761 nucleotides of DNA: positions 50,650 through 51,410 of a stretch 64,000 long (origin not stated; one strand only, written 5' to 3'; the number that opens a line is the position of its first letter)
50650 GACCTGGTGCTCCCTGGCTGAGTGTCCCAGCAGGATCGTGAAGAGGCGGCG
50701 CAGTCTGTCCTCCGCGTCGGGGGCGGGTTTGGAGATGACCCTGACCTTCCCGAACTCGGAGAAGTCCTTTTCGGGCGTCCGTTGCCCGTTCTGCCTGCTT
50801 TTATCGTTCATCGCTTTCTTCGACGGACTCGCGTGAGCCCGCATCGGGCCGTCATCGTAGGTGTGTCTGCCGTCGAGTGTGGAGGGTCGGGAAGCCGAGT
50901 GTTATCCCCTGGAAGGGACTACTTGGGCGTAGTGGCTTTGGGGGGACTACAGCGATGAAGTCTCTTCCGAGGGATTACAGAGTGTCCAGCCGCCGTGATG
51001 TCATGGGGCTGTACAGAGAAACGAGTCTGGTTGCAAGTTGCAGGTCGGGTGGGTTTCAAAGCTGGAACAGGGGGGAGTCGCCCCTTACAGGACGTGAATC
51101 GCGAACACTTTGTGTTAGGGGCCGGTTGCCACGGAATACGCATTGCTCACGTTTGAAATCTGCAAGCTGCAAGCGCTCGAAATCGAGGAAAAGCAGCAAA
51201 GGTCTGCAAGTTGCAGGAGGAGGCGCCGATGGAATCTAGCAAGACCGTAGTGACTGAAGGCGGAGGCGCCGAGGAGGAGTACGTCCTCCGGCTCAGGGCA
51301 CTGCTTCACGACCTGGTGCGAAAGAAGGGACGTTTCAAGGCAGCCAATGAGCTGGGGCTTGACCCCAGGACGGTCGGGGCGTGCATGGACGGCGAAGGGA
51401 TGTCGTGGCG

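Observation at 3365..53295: Multi-copy module: a long structured leader plus HTH/coiled-coil genes (seven paralogs plus one remnant), most ending in ..LGLWRR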

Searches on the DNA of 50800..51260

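Call 62: search_rna_families(source=window, start=50800, end=51260, threshold=evalue, max_evalue=1)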
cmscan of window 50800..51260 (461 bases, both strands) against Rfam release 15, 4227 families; matches with E-value up to 1: 0.
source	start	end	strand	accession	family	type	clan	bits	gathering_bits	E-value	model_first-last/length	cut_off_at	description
